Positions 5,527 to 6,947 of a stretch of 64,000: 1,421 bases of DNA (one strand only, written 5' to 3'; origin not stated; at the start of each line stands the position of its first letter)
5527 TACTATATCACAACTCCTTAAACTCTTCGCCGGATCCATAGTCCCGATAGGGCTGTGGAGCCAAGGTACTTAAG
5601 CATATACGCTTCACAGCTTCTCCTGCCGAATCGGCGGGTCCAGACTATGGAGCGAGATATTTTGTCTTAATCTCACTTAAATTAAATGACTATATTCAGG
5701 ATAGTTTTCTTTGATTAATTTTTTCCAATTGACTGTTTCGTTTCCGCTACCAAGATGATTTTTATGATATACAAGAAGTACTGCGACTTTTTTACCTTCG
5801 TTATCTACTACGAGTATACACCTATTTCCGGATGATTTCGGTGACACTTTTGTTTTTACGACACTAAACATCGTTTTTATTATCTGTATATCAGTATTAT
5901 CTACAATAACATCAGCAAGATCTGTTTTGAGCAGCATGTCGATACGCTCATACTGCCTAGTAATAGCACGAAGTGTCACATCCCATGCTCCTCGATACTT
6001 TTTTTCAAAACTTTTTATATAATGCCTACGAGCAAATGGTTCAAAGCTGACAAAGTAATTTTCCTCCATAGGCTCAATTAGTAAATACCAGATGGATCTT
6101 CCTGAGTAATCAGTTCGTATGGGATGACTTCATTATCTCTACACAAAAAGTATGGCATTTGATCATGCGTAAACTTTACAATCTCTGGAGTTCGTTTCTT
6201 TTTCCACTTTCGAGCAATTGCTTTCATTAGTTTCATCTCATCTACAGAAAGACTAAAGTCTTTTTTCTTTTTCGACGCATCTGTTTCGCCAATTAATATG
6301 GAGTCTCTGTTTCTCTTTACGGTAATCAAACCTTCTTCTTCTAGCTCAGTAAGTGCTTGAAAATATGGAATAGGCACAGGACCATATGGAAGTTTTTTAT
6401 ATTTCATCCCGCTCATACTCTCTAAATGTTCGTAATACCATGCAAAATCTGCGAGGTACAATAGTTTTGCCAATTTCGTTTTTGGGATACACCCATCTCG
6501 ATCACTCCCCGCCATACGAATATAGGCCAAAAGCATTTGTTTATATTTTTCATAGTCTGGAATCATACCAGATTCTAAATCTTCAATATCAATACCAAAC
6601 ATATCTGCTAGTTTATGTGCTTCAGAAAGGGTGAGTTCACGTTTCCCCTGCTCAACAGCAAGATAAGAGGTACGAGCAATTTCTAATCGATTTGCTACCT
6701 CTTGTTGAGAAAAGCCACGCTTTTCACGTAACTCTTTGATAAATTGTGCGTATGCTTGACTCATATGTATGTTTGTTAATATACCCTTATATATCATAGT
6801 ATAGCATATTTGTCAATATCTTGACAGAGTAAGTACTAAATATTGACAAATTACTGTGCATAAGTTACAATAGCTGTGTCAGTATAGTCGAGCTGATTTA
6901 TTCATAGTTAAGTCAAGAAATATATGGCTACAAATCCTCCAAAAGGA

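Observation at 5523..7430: Panacea-domain HTH antitoxin + unassigned 130-aa partner in a ~1.8-kb cassette bracketed by a palindromic repeat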

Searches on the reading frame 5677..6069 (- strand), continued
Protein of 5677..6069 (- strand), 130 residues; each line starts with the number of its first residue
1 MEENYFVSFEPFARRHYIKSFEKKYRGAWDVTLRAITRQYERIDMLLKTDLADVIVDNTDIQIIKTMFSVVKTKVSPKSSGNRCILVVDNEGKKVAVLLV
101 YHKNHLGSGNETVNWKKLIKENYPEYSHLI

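Call 79: search_protein_families(library=pfam, proteins=[L003:268-1512:+, L003:2753-5089:+, L021:1077-1478:+, L021:1481-3517:+, L013:2940-3884:+, L015:283-1404:+, L019:2067-2600:+], max_evalue=0.001)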
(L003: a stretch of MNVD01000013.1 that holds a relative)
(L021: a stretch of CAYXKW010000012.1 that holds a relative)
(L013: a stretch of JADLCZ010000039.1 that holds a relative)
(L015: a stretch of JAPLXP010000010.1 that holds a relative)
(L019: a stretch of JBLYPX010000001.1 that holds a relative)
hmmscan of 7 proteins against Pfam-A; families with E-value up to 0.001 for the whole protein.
L003:268-1512:+ (414 aa): 1 family
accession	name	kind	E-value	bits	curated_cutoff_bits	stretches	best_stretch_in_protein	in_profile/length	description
PF01420.25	Methylase_S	-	7.2e-34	117.9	22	2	4-172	3-162/168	Type I restriction modification DNA specificity domain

L003:2753-5089:+ (778 aa): 7 families
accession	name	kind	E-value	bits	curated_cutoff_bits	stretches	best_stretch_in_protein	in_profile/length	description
PF04851.21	ResIII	-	2.2e-39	135.5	22.5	1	150-323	2-164/164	Type III restriction enzyme, res subunit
PF08463.15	EcoEI_R_C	-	8.9e-27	94.6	24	1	610-766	1-163/163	EcoEI R protein C-terminal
PF18766.7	SWI2_SNF2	-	1.8e-20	74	26.7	1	155-357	1-191/221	SWI2/SNF2 ATPase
PF00270.35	DEAD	-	6e-11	42.8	26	1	155-323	3-163/167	DEAD/DEAH box helicase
PF00271.37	Helicase_C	-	7.2e-08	33.1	23.5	1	407-514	6-108/110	Helicase conserved C-terminal domain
PF04313.20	HSDR_N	-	7.2e-07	29.7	25.1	1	40-102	121-188/198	Type I restriction enzyme R protein N terminus (HSDR_N)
PF13588.12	HSDR_N_2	-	1.9e-05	25.1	25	1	38-115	29-105/110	Type I restriction enzyme R protein N terminus (HSDR_N)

L021:1077-1478:+ (133 aa): 1 family
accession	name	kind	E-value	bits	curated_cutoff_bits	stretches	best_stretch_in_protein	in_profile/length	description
PF12643.12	MazG-like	-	3.1e-18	66.3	27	1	50-133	2-85/85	MazG-like family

L021:1481-3517:+ (678 aa): 5 families
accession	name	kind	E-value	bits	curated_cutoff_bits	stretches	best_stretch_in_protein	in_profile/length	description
PF09848.15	SLFN-g3_helicase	-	1.4e-65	222.4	24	1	174-509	2-354/354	Schlafen group 3, DNA/RNA helicase domain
PF00717.28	Peptidase_S24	-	1.9e-21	76.4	23.3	1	547-665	1-116/116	Peptidase S24-like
PF04851.21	ResIII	-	1.1e-06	29.1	22.5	1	152-230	3-78/164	Type III restriction enzyme, res subunit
PF00270.35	DEAD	-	0.00011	22.4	26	0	160-238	3-81/167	DEAD/DEAH box helicase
PF05970.20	PIF1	-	0.00048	20.2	25.9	1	153-200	2-49/223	PIF1-like helicase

L013:2940-3884:+ (314 aa): 1 family
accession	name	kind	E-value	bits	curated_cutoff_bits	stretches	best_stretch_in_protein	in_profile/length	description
PF02661.23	Fic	-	2.3e-21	76.9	24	1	110-206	2-93/93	Fic/DOC family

L015:283-1404:+ (373 aa): 1 family
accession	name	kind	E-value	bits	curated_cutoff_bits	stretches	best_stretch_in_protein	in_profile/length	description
PF13651.11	EcoRI_methylase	-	8.1e-120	400.7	26.4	1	5-348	1-304/345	Adenine-specific methyltransferase EcoRI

L019:2067-2600:+ (177 aa): 1 family
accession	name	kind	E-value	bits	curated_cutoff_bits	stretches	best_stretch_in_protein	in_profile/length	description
PF00293.34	NUDIX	-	5.7e-19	68.9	21.1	1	44-152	3-118/134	NUDIX domain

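Call 83: fold_search(model_id=the predicted structure, library=viral)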
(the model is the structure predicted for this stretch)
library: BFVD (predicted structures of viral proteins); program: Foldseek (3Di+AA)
matches with E <= 10: 1115; with E <= 0.001: 0
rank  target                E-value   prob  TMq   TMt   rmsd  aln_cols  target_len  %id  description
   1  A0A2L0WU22            1.5e-02  0.35  0.21  0.14   8.9        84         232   17  Oxoc46 [Oxyplax ochracea nucleopolyhedrovirus]
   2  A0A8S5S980            1.6e-02  0.66  0.30  0.31   6.0       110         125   13  Uncharacterized protein [Phage sp. ctGns7]
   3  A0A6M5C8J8            1.8e-02  0.72  0.35  0.35   7.8       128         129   15  (no name in the UniProt tables at hand)
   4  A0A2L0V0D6            1.8e-02  0.18  0.21  0.19  20.2       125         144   15  Uncharacterized protein [Agrobacterium phage Atu_ph07]
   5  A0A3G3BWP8            2.1e-02  0.41  0.28  0.15   8.6       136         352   15  (no name in the UniProt tables at hand)
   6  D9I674                3.0e-02  0.77  0.37  0.41   7.5       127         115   12  Uncharacterized protein [Acinetobacter phage 133]
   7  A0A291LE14            4.2e-02  0.63  0.32  0.21  12.6       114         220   18  Uncharacterized protein [Aeromonas phage AS-szw]
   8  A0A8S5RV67            4.2e-02  0.11  0.17  0.16  12.5       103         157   12  Uncharacterized protein [Siphoviridae sp. ctHip2]
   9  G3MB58                4.8e-02  0.21  0.25  0.07  17.2       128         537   16  Gp678 [Bacillus phage G]
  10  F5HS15                5.8e-02  0.38  0.20  0.09  10.4        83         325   22  RNA-directed RNA polymerase (Fragment) [Mumps orthorubulavirus]
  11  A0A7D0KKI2            5.8e-02  0.28  0.30  0.21  13.6       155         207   12  (no name in the UniProt tables at hand)
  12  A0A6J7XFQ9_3          6.6e-02  0.44  0.31  0.05   6.4        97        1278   15  RadC-like JAB domain containing protein [uncultured Caudovirales phage]
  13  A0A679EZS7            8.5e-02  0.38  0.29  0.09  13.7        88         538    9  (no name in the UniProt tables at hand)
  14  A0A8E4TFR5            8.5e-02  0.25  0.26  0.32  15.9       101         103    9  (no name in the UniProt tables at hand)
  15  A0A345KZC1            9.0e-02  0.75  0.47  0.48   5.0       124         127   12  (no name in the UniProt tables at hand)
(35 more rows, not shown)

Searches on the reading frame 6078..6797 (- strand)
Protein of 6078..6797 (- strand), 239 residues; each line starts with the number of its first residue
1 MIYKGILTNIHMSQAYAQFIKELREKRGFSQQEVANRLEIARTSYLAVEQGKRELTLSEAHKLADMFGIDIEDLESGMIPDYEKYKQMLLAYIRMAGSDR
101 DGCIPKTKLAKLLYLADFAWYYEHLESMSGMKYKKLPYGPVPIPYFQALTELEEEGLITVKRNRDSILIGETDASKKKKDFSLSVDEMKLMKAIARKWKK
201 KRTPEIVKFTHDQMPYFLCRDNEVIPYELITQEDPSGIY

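Call 3: search_protein_families(library=pfam, proteins=[window:6078-6797:-], max_evalue=1)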
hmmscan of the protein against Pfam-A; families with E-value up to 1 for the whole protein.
window:6078-6797:- (239 aa): 12 families
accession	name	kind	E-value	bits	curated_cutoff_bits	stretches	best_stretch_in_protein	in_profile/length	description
PF13274.11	SocA_Panacea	-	2e-13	51.7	25.7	1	109-215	1-111/113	Antitoxin SocA-like, Panacea domain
PF01381.28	HTH_3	-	1.6e-12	47.7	23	1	20-74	1-55/55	Helix-turn-helix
PF12844.13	HTH_19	-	1.1e-11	44.9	30.2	1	18-74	2-58/64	Helix-turn-helix domain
PF13560.12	HTH_31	-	4.7e-10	40.1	27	1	16-74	2-61/64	Helix-turn-helix domain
PF13443.12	HTH_26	-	3e-06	27.8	22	1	20-74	2-57/63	Cro/C1-type HTH DNA-binding domain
PF13744.12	HTH_37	-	0.0015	18.8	27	1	15-52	18-55/80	Helix-turn-helix domain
PF13413.12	HTH_25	-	0.015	15.5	24.6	1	21-49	3-31/62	Helix-turn-helix domain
PF13545.12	HTH_Crp_2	-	0.02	15.3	27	0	148-169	42-61/70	Crp-like helix-turn-helix domain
PF19460.4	DUF5997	-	0.085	13.5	27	1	14-64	36-85/108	Family of unknown function (DUF5997)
PF22642.1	MinC_N_1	-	0.092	13.5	27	1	5-67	9-67/78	Cell-division inhibitor MinC, N-terminal domain-like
PF18121.7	TFA2_Winged_2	-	0.18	12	26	0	145-166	30-52/60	TFA2 Winged helix domain 2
PF13412.12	HTH_24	-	0.18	11.9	21.9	0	21-43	10-32/48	Winged helix-turn-helix DNA-binding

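Call 10: search_protein_families(library=ncbifam, proteins=[window:6078-6797:-], max_evalue=1)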
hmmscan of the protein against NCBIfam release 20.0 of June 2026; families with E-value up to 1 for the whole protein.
window:6078-6797:- (239 aa): 14 families
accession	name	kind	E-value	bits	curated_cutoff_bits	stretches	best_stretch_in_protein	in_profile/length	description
TIGR03070.1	couple_hipB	subfamily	5.5e-09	35.9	71.65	1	17-70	4-57/58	type II toxin-antitoxin system Y4mF family antitoxin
NF041951.1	phage_RstR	subfamily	1.6e-07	31.6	80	1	18-73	5-60/108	RstR family transcriptional repressor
NF047948.1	male_kill_WMK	equivalog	5.2e-07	29.4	300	1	13-94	160-240/300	WO male-killing family protein Wmk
NF038139.1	Reg_Aceta_RamB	equivalog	1.5e-05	23.9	700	1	20-75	7-62/465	acetate metabolism transcriptional regulator RamB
TIGR00270.2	TIGR00270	equivalog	6e-05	22.9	110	1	12-74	72-134/159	multiprotein bridging factor aMBF1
NF003162.0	PRK04140.1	equivalog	0.0014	17.7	263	1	18-71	129-182/317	transcriptional regulator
NF007408.0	PRK09943.1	equivalog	0.0018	17.9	211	1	15-73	7-65/185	HTH-type transcriptional regulator PuuR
TIGR02147.1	Fsuc_second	paralog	0.022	14.2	50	1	23-71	22-71/272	TIGR02147 family protein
TIGR02607.1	antidote_HigA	equivalog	0.043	13.6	47.7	1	28-69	20-61/81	HigA family addiction module antitoxin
NF048014.1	antitoxin_DarG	equivalog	0.071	12.4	250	1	108-169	185-249/338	type II toxin-antitoxin system antitoxin DNA ADP-ribosyl glycohydrolase DarG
NF008109.0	PRK10856.1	equivalog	0.097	12.3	208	1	17-54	16-53/334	cytoskeleton protein RodZ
NF047745.1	SocA_antitoxin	equivalog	0.11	12.1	190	1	103-211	20-123/176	type VI toxin-antitoxin system SocA family antitoxin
NF058600.1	TransRegSco1979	equivalog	0.13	11.2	350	1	20-72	13-65/280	Sco1979 family transcriptional regulator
TIGR03830.1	CxxCG_CxxCG_HTH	subfamily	0.16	11.8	61.8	1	17-52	67-102/127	type II TA system antitoxin MqsA family protein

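Call 11: search_protein_families(library=padloc, proteins=[window:6078-6797:-], max_evalue=1)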
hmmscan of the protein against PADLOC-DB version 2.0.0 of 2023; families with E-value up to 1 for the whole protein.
window:6078-6797:- (239 aa): 14 families
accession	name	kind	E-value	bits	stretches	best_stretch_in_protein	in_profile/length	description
PDLC03665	Control_protein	-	4.6e-10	37.6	1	16-75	9-70/77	control protein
PDLC02926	HTH_VI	-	1.3e-08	33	1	17-72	3-58/92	-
PDLC04142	capH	-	2.5e-06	26.5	1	20-74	11-65/103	capH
PDLC03536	REase_II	-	1.6e-05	22.7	1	16-82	11-78/237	Type II restriction enzyme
PDLC04775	PDC-M69A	-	1.7e-05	23.3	1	20-74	12-66/113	-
PDLC03664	Control_protein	-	0.00011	20.6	1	16-71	14-69/74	control protein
PDLC03666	Control_protein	-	0.0009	17.6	1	16-73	7-64/77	control protein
PDLC04505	PDC-M19A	-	0.0014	16.2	1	86-220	5-123/294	-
PDLC03949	RmrA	-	0.0015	15.5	1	24-113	11-100/363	-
PDLC03954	RmrA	-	0.0053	13.7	1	12-71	7-66/380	-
PDLC03668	Control_protein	-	0.013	14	1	19-61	12-54/79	control protein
PDLC03945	RmrA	-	0.014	12.6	1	20-96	7-84/394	-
PDLC03952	RmrA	-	0.023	11.5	1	19-69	26-76/395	-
PDLC04760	PDC-M64C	-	0.034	12.5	1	15-72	26-83/93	-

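Call 12: search_protein_families(library=phrogs, proteins=[window:6078-6797:-], max_evalue=1)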
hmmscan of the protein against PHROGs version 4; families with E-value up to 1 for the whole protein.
window:6078-6797:- (239 aa): 30 families (the best 25 are shown)
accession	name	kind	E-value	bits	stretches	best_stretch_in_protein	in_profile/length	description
phrog_8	-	transcription regulation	5.8e-11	43.4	1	18-82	79-223/346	transcriptional regulator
phrog_3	-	transcription regulation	2.7e-10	41.6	1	16-92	89-163/430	transcriptional repressor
phrog_1281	-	unknown function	3.9e-09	37.5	1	103-215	28-125/195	-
phrog_2328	-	transcription regulation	1e-07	32.8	1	21-78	21-78/128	transcriptional repressor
phrog_1373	-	transcription regulation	1.3e-07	32.8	1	12-72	60-120/166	transcriptional regulator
phrog_5823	-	transcription regulation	1.5e-07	31.9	1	12-85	3-77/404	transcriptional regulator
phrog_4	-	transcription regulation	2.5e-07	31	1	15-127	136-205/400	transcriptional repressor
phrog_7241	-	transcription regulation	7.6e-07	30.2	1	18-74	64-120/122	transcriptional regulator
phrog_2439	-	transcription regulation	3.6e-06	27.1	1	19-74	11-66/367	transcriptional regulator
phrog_14939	-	unknown function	6.4e-06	26.6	1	103-226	21-144/313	-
phrog_2967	-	transcription regulation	1.4e-05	25.7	1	14-84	9-79/225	transcriptional regulator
phrog_1994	-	DNA, RNA and nucleotide metabolism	5.3e-05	24.2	1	20-74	4-58/170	DNA binding protein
phrog_2104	-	unknown function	0.00057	21.1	1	12-54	36-78/103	-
phrog_4583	-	transcription regulation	0.0006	20.8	1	13-74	8-69/81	transcriptional repressor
phrog_955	-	DNA, RNA and nucleotide metabolism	0.00069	20.4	1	19-72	28-84/142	HTH DNA binding protein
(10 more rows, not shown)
